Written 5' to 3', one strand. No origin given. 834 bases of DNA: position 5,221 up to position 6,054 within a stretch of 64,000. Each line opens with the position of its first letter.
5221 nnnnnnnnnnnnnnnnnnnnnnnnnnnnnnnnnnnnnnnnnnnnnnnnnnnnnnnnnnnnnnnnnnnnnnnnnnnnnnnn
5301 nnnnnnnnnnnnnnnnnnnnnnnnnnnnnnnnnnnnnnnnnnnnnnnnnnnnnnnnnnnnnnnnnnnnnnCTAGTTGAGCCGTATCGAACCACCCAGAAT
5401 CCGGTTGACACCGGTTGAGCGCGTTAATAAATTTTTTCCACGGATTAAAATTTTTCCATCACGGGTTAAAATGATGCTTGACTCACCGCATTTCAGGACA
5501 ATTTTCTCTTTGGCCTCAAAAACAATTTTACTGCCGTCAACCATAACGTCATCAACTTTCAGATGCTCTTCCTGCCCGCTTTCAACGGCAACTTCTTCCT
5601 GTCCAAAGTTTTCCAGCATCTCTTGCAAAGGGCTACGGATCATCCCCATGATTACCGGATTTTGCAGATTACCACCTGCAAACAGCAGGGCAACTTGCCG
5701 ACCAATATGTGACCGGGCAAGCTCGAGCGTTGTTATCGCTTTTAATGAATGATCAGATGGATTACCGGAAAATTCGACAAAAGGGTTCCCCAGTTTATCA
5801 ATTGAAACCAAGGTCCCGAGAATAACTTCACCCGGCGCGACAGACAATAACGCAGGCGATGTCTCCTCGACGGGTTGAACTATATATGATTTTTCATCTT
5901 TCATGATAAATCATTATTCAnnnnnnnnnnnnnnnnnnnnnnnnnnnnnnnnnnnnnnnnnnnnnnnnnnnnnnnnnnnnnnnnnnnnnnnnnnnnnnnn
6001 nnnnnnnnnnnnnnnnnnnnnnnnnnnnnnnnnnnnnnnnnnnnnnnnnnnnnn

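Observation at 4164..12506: AT-rich island at the 3' side of tRNA-Pro carrying an orphan hcp-vgrG-DUF2169 T6SS module without effector, PAAR or core genes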

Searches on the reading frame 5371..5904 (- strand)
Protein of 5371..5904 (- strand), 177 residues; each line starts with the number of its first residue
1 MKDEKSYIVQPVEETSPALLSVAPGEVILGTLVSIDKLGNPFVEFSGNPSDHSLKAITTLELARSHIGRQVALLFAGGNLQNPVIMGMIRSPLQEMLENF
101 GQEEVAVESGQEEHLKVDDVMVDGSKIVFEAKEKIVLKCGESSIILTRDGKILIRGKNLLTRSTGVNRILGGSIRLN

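Call 6: search_protein_families(library=pfam, proteins=[window:5371-5904:-], max_evalue=0.01)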
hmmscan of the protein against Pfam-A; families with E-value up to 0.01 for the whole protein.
window:5371-5904:- (177 aa): 1 family
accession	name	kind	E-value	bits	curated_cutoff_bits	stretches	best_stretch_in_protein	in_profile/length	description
PF20093.5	DUF6484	-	2.7e-18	66.9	27.6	1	29-89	1-61/61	Domain of unknown function (DUF6484)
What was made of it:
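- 5371..5904 (-): tvpC: DUF6484 protein, 177 aa, a mini-spike that mimics VgrG. Pfam DUF6484 2.7e-18 (call 6).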

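Call 7: search_protein_families(library=ncbifam, proteins=[window:5371-5904:-], max_evalue=0.01)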
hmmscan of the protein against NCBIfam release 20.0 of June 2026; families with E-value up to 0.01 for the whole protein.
window:5371-5904:- (177 aa): 0 families

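Call 54: find_homologous_proteins(query=window:5371-5904:-, max_evalue=0.00001)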
Query window:5371-5904:- (177 aa): 610 proteins with E <= 0.00001 among 701 candidates; the best 120 are listed.
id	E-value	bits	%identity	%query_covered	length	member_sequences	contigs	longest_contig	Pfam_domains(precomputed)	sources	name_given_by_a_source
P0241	3.5e-106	370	99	100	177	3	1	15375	PF20093.6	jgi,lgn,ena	-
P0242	2.7e-79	283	76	100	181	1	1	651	PF20093.6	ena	-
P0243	2.8e-64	234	63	100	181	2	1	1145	PF20093.6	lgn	-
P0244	1.4e-63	231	65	100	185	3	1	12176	PF20093.6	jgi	-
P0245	1.4e-63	231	68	93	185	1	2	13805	PF20093.6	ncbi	-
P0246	9.0e-62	226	61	100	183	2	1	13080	PF20093.6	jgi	-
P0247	1.1e-61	225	61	100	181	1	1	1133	PF20093.6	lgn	-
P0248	2.1e-61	224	61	100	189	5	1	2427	PF20093.6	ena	-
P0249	3.2e-61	224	62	100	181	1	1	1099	PF20093.6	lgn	-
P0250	4.0e-61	223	63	90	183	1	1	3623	PF20093.6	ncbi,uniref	ncbi:hypothetical protein MNBD_GAMMA18-2360 [hydrothermal vent metagenome]|uniref:DUF6484 domain-con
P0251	1.4e-60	222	61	100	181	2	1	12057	PF20093.6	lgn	-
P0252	1.9e-60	221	59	100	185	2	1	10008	PF20093.6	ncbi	-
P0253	3.3e-60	221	63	100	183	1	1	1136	PF20093.6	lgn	-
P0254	3.6e-60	220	59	100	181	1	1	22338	PF20093.6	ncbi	-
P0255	4.1e-60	220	60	100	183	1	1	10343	PF20093.6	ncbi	-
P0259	2.1e-59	218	59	100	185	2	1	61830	PF20093.6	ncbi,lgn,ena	-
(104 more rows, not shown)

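Call 55: find_encoding_contigs(protein=P0259, flank=10000, max_places=3)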
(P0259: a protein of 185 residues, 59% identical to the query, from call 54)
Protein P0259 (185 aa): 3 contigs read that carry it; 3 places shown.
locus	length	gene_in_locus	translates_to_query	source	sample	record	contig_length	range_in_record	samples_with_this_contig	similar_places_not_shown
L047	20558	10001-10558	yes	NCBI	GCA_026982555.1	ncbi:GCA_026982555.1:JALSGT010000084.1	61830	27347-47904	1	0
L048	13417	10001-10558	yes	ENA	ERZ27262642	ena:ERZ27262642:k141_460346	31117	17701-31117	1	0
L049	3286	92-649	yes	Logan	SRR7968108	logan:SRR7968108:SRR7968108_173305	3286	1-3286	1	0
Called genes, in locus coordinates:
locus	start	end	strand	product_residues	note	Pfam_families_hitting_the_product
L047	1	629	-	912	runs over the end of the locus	PF00575:S1, PF10150:RNase_E_G, PF20833:RNase_E_G_Thio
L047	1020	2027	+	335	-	PF01479:S4, PF00849:PseudoU_synth_2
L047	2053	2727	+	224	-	PF00702:Hydrolase, PF08282:Hydrolase_3 (faint), PF12710:HAD, PF13419:HAD_2, PF13242:Hydrolase_like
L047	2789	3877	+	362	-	PF25145:NfeD1b_N (weak), PF01343:Peptidase_S49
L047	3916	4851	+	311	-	PF00485:PRK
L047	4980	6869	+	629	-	PF08479:POTRA_2, PF03865:ShlB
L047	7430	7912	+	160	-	PF05638:T6SS_HCP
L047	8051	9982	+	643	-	PF05954:Phage_GPD, PF04717:Phage_base_V, PF22178:Gp5_trimer_C, PF06715:Gp5_C (faint)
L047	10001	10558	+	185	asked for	PF20093:DUF6484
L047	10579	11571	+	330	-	PF09937:DUF2169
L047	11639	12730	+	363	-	-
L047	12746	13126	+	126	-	PF13665:Tox-PAAR-like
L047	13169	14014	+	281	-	PF14412:AHH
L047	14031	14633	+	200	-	PF07791:Imm11 (weak)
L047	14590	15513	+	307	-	PF14412:AHH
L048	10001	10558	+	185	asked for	PF20093:DUF6484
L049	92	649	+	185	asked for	PF20093:DUF6484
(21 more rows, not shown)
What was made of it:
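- On tRNA-linked integrative genomic island: The next relatives have the cluster at another locus (call 55).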

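Call 68: search_solved_structures(query=window:5371-5904:-, max_evalue=1)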
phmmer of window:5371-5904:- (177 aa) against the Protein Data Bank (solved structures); distinct sequences matched with E-value up to 1: 3.
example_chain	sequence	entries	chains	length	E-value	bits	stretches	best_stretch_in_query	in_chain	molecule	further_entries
9mlp_A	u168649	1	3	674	0.0018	21.3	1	116-177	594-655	Cytoplasmic protein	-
5lw3_A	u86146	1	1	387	0.0063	19.5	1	42-112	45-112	Poly(beta-D-mannuronate) C5 epimerase 6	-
2pyg_A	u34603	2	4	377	0.029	17.4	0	41-112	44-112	Poly(beta-D-mannuronate) C5 epimerase 4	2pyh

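Call 74: predict_structure(alignment_id=A1)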
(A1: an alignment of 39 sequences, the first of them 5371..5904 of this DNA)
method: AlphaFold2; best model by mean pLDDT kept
length: 177 residues; sequences in the alignment: 39
mean_pLDDT: 71.1   pTM: 0.44
mean pLDDT of the five models: 71.1, 70.5, 70.1, 70.1, 68.7
residues with pLDDT >= 90: 42; 70-90: 69; 50-70: 26; < 50: 40
segments of 3 or more residues with pLDDT < 50: 1-18, 105-117, 174-177
pLDDT, mean of each block of 10 residues (from residue 1): 38 42 84 94 90 91 91 87 91 79 45 42 67 82 82 71 49 47
secondary structure, 60 per line:
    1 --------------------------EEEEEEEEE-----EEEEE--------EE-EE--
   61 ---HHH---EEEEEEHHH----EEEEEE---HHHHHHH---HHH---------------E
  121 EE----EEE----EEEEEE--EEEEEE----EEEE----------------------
elements in order: E27-35 E41-45 E70-75 E83-88 H92-98 E120-122 E127-129 E134-139 E142-147 E152-155
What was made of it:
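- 5371..5904 (-): AF2 model has mean pLDDT 71, with an OB domain at about 90 and a C-terminal beta region (call 74).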

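Call 76: fold_search(model_id=the predicted structure, library=pdb)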
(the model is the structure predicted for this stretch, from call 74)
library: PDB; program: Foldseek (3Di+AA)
matches with E <= 10: 829; with E <= 0.001: 27
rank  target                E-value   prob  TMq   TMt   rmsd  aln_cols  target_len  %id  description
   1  9qgm_8A               9.8e-07  1.00  0.32  0.12  14.9       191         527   16  Cryo-EM structure of the PlPVC1 central spike, 3-fold symmetrized (C3), in extended state (released 2025-10-29)
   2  9mlp_B                6.4e-06  1.00  0.33  0.11  24.4       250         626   14  Crystal structure of VgrS from Salmonella Typhimurium (released 2026-01-28)
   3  6rbk_C                1.2e-05  1.00  0.29  0.11  15.7       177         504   15  Cryo-EM structure of the anti-feeding prophage (AFP) baseplate in extended state, 3-fold symmetrised (released 2019-04-24)
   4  9vzk_q                1.5e-05  1.00  0.33  0.29  14.1       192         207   14  Cryo-EM structure of bacteriophage P1 baseplate in C3 (released 2025-10-22)
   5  9mlp_C                1.7e-05  1.00  0.33  0.11  24.4       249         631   14  Crystal structure of VgrS from Salmonella Typhimurium (released 2026-01-28)
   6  9mlp_A                1.7e-05  1.00  0.33  0.11  24.7       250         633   13  Crystal structure of VgrS from Salmonella Typhimurium (released 2026-01-28)
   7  7aef_q                2.1e-05  1.00  0.33  0.11  16.1       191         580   13  Cryo-EM structure of an extracellular contractile injection system in marine bacterium Algoriphagus machipongonensis,  (released 2022-02-23)
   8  4s37_Q                2.6e-05  1.00  0.29  0.31  16.4       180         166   13  Crystal structure of R2 pyocin membrane-piercing spike (released 2016-01-27)
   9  7b5h_AJ               4.2e-05  1.00  0.33  0.11  15.7       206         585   13  Cryo-EM structure of the contractile injection system base plate from Anabaena PCC7120 (released 2022-02-23)
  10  4s37_C                5.3e-05  1.00  0.28  0.29  14.8       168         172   11  Crystal structure of R2 pyocin membrane-piercing spike (released 2016-01-27)
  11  4s37_A                5.3e-05  1.00  0.26  0.27  15.1       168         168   13  Crystal structure of R2 pyocin membrane-piercing spike (released 2016-01-27)
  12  4s37_R                5.6e-05  1.00  0.28  0.30  14.8       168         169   12  Crystal structure of R2 pyocin membrane-piercing spike (released 2016-01-27)
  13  4s37_N                6.3e-05  1.00  0.28  0.29  16.4       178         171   15  Crystal structure of R2 pyocin membrane-piercing spike (released 2016-01-27)
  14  4s37_M                6.7e-05  1.00  0.28  0.29  14.8       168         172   11  Crystal structure of R2 pyocin membrane-piercing spike (released 2016-01-27)
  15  4s37_B                7.5e-05  1.00  0.28  0.29  15.1       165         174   12  Crystal structure of R2 pyocin membrane-piercing spike (released 2016-01-27)
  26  3qr8                  5.9e-04  1.00  0.26  0.29  14.7       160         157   16  Crystal structure of the bacteriophage P2 membrane-piercing protein gpV (released 2012-02-22)
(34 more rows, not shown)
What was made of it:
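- On Class II Tvp system / DUF2169 synteny type A: The AF2 model's best fold matches are central spikes (calls 74, 76).
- The TvpC model matches central spikes (calls 74, 76).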
